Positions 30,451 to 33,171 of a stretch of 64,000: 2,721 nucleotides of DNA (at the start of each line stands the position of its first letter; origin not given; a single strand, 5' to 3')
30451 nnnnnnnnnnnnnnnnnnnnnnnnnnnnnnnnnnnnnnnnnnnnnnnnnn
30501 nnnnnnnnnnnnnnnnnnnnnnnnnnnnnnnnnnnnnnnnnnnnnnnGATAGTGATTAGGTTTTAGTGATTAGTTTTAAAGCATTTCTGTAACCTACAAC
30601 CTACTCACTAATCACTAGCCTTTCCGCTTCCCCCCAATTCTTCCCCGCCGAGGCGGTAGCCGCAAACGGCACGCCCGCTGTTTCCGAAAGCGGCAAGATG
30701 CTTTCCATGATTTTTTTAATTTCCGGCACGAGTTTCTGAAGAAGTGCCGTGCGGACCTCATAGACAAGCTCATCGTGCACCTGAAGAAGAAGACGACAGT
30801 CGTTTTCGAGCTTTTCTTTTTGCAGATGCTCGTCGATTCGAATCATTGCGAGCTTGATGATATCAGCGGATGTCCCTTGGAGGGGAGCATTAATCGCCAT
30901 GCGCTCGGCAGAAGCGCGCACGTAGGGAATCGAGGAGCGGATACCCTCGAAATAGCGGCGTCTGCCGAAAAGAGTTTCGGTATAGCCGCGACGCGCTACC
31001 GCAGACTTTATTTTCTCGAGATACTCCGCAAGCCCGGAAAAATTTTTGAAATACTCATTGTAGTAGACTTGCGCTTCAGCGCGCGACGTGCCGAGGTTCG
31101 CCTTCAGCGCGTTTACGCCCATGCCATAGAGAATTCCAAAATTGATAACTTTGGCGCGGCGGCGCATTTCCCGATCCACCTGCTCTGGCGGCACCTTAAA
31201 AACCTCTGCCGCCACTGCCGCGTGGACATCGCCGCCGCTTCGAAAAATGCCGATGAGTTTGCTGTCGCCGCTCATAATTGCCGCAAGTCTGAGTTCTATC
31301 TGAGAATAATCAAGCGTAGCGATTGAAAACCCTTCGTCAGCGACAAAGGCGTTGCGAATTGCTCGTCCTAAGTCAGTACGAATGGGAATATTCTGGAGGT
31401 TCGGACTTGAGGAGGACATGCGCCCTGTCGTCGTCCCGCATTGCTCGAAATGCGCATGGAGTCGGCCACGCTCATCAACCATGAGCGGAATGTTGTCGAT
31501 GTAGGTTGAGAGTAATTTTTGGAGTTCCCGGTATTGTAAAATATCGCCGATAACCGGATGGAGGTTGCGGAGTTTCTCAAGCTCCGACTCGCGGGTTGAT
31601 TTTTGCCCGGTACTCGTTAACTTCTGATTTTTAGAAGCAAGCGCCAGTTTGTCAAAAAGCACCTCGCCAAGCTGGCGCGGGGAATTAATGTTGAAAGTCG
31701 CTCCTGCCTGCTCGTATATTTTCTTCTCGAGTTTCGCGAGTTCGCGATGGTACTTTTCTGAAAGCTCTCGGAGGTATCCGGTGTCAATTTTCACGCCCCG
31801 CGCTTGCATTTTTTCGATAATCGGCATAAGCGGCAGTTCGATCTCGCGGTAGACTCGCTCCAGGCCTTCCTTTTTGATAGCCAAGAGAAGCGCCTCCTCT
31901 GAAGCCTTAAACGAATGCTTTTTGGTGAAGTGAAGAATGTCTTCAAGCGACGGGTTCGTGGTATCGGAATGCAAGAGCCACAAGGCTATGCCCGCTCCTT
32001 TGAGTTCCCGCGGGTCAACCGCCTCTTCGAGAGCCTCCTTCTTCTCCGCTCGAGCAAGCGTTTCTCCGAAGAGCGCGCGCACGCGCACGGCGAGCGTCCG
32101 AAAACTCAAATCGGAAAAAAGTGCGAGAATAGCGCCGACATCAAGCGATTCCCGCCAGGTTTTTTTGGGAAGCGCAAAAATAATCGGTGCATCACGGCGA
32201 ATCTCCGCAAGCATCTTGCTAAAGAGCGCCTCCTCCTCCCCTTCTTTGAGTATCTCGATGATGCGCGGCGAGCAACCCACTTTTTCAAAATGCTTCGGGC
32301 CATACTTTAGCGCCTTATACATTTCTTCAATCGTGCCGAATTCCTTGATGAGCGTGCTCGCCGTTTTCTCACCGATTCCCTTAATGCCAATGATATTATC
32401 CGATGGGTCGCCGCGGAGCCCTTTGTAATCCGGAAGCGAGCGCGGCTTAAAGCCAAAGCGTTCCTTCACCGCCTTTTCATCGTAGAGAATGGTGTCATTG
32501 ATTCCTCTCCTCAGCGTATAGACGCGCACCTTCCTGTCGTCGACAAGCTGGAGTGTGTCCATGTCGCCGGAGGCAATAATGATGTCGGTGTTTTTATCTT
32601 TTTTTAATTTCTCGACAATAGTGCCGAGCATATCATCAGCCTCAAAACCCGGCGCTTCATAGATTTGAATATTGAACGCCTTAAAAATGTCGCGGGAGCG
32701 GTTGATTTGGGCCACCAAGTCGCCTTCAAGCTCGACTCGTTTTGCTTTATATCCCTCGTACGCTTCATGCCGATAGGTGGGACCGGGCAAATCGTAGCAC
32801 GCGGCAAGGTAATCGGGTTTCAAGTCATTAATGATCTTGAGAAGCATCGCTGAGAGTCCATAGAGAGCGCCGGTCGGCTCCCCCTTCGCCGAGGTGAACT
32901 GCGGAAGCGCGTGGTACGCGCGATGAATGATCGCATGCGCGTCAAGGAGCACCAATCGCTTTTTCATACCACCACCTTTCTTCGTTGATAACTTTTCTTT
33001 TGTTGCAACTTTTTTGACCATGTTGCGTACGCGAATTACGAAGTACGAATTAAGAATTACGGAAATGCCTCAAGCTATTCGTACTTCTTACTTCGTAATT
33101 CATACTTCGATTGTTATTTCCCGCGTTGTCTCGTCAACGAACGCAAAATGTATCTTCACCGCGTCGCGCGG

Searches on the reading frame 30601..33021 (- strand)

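Call 19: search_protein_families(library=pfam, proteins=[window:30601-33021:-], max_evalue=0.001)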
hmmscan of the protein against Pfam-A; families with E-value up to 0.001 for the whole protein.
window:30601-33021:- (806 aa): 3 families
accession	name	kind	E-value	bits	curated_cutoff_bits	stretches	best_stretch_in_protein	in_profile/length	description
PF00476.26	DNA_pol_A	-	9.4e-140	466.3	34.3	1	416-798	3-381/381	DNA polymerase family A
PF02739.22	5_3_exonuc_N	-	3.6e-49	167.1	34.3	1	22-190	1-164/164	5'-3' exonuclease, N-terminal resolvase-like domain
PF01367.25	5_3_exonuc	-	1.3e-23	83.7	40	1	192-287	2-89/97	5'-3' exonuclease, C-terminal SAM fold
